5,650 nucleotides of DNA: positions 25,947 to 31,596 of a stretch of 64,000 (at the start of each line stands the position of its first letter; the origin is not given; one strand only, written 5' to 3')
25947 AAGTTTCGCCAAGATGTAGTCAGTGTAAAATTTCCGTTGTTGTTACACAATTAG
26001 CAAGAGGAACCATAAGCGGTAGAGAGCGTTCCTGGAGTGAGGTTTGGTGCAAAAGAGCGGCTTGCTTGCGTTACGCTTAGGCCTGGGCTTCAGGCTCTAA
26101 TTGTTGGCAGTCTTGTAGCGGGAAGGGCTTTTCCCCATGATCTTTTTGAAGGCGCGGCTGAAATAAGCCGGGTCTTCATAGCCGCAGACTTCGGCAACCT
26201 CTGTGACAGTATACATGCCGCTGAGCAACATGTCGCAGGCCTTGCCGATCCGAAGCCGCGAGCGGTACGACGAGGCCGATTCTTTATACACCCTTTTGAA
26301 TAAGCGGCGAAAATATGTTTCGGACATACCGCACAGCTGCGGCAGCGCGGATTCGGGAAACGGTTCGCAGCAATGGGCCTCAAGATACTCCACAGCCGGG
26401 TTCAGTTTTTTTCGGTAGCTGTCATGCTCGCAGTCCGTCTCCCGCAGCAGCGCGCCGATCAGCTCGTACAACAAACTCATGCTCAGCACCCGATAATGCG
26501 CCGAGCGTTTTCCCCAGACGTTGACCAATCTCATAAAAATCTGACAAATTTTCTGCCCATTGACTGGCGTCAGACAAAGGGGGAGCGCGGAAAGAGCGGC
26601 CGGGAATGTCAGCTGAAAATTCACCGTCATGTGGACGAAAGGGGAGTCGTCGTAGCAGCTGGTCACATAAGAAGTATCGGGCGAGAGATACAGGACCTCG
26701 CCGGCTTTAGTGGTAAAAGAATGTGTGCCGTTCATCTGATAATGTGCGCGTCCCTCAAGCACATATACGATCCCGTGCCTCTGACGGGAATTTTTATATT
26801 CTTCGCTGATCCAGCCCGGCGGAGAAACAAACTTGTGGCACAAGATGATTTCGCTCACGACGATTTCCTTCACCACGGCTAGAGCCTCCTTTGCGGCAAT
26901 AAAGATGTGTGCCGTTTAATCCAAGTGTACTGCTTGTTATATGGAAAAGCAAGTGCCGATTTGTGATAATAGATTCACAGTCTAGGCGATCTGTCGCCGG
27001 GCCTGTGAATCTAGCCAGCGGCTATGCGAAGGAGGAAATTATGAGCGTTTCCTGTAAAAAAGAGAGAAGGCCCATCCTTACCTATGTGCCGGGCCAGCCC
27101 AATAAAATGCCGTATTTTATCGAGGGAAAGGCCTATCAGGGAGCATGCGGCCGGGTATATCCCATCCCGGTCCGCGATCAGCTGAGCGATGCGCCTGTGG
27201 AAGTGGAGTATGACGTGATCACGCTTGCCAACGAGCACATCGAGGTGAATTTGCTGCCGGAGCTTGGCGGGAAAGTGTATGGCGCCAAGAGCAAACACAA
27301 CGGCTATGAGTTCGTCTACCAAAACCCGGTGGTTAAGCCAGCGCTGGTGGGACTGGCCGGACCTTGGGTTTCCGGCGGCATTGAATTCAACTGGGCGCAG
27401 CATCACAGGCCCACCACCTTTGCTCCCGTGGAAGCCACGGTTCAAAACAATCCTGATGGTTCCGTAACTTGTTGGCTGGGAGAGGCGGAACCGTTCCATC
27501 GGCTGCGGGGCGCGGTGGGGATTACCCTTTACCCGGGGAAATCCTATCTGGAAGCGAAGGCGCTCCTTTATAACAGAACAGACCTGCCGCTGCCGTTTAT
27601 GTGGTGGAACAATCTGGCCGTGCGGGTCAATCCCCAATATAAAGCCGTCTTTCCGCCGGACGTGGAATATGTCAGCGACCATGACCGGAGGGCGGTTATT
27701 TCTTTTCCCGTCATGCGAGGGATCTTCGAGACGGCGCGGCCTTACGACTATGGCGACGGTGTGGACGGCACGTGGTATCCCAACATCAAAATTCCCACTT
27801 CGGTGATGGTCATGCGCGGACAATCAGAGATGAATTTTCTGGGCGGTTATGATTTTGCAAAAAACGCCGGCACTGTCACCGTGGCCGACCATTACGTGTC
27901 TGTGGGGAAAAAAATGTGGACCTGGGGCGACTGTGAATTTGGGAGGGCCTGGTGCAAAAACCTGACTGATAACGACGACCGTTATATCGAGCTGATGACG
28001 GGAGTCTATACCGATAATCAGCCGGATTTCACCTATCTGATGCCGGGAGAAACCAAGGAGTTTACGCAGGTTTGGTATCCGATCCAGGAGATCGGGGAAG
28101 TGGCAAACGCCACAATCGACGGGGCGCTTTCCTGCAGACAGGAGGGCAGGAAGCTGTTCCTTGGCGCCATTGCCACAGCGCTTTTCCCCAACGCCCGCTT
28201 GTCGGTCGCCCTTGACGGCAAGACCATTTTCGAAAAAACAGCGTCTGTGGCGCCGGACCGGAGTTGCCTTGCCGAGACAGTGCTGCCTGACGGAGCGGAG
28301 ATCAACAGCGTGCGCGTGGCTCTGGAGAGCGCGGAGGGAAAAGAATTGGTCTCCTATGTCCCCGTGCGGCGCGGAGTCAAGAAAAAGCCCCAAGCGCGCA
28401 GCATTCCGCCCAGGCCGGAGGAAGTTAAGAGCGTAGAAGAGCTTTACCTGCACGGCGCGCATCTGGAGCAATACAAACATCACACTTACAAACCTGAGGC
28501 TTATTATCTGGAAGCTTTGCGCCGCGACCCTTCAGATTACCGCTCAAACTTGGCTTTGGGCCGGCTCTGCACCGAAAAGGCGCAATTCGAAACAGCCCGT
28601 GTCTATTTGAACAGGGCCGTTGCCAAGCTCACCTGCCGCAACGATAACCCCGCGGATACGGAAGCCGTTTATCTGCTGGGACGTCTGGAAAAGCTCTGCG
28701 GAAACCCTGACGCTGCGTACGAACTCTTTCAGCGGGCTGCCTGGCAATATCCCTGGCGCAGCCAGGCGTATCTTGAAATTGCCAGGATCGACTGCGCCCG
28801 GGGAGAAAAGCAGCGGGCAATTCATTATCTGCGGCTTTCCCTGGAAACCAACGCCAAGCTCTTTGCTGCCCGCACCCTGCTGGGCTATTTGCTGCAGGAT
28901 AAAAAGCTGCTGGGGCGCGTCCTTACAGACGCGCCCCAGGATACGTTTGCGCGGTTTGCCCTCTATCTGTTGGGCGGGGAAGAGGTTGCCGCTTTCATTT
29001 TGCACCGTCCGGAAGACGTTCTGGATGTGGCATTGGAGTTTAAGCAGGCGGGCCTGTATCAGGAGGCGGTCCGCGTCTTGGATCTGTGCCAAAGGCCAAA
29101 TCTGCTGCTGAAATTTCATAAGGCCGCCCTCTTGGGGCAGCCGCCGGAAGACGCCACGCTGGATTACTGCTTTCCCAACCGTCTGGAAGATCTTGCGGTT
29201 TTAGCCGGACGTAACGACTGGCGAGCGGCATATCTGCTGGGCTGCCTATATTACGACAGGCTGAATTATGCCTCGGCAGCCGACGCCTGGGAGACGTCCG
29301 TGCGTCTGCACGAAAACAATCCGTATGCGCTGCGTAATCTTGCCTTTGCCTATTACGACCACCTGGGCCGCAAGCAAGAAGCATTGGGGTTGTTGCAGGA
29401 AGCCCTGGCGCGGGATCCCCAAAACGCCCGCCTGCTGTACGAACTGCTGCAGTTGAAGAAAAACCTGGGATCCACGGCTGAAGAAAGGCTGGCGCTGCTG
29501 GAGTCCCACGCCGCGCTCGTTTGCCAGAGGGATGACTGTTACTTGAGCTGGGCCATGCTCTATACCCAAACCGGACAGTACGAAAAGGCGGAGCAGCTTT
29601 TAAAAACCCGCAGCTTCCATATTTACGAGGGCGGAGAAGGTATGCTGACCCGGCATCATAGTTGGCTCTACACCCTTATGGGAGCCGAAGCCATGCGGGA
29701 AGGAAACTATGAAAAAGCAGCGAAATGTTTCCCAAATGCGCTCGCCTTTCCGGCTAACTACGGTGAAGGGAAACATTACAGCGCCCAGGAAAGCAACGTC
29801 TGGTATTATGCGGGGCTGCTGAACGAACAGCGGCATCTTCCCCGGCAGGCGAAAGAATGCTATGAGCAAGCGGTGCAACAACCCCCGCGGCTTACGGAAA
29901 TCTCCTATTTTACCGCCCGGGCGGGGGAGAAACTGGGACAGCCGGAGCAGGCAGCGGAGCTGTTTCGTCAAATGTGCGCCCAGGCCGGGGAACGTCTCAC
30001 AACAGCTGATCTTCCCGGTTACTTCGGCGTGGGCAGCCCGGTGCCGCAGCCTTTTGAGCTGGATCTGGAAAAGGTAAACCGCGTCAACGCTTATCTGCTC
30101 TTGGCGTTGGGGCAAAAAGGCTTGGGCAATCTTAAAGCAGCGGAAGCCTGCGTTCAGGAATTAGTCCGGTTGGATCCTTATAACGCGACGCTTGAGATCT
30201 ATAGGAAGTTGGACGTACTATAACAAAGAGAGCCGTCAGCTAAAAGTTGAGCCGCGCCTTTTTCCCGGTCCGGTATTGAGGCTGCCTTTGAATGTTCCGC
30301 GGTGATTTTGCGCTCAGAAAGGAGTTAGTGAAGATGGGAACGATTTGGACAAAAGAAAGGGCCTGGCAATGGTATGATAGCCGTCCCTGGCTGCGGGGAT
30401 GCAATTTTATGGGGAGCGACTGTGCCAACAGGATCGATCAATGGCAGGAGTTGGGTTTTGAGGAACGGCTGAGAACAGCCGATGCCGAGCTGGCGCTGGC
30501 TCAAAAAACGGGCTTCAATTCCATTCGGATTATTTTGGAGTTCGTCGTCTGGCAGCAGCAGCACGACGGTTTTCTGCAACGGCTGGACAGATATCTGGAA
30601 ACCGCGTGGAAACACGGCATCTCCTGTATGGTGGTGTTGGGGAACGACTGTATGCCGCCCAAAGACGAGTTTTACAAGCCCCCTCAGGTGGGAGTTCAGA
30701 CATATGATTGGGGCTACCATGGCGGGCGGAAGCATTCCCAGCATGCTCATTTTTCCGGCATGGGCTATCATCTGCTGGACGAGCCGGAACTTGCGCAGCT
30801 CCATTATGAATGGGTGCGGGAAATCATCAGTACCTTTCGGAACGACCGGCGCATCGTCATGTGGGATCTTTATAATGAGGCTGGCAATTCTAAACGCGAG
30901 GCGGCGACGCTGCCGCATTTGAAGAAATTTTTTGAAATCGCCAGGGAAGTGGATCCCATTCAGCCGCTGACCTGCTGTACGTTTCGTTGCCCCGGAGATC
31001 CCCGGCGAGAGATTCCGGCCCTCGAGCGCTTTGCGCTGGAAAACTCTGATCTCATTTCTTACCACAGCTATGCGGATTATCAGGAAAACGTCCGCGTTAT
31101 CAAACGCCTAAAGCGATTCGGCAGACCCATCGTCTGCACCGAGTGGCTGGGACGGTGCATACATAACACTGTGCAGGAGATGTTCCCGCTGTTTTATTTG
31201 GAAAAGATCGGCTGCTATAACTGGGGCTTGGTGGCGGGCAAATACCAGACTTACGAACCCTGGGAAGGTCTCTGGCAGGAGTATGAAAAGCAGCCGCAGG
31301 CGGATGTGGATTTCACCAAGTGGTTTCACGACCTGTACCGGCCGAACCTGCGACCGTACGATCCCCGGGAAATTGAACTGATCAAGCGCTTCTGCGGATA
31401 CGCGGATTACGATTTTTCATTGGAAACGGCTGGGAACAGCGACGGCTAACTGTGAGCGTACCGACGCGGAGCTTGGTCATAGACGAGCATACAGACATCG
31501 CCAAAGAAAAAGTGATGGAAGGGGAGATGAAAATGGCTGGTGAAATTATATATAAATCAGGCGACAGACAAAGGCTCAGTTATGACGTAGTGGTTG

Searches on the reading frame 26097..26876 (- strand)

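Call 96: search_protein_families(library=pfam, proteins=[window:26097-26876:-], max_evalue=0.00001)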
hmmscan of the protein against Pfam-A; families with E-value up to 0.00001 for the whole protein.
window:26097-26876:- (259 aa): 2 families
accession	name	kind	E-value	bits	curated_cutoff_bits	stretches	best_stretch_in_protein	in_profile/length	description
PF12833.13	HTH_18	-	3.7e-22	78.9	33.6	1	183-255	6-78/80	Helix-turn-helix domain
PF00165.29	HTH_AraC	-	2.6e-18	66.1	26.6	1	222-254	9-40/42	Bacterial regulatory helix-turn-helix proteins, AraC family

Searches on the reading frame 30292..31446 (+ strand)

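Call 6: search_protein_families(library=pfam, proteins=[window:30292-31446:+], max_evalue=0.00001)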
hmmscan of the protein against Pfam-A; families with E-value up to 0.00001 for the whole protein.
window:30292-31446:+ (385 aa): 1 family
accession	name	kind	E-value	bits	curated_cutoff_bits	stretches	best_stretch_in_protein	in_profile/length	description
PF02836.23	Glyco_hydro_2_C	-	9.7e-06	25.4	21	0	161-290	100-215/302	Glycosyl hydrolases family 2, TIM barrel domain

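Call 59: search_protein_families(library=ncbifam, proteins=[window:30292-31446:+], max_evalue=0.00001)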
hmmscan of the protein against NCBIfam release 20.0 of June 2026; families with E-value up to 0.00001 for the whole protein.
window:30292-31446:+ (385 aa): 1 family
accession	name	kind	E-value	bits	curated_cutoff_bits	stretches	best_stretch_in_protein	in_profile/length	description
NF007538.0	PRK10150.1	equivalog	1.1e-06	27.3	544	1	167-265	391-487/607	beta-glucuronidase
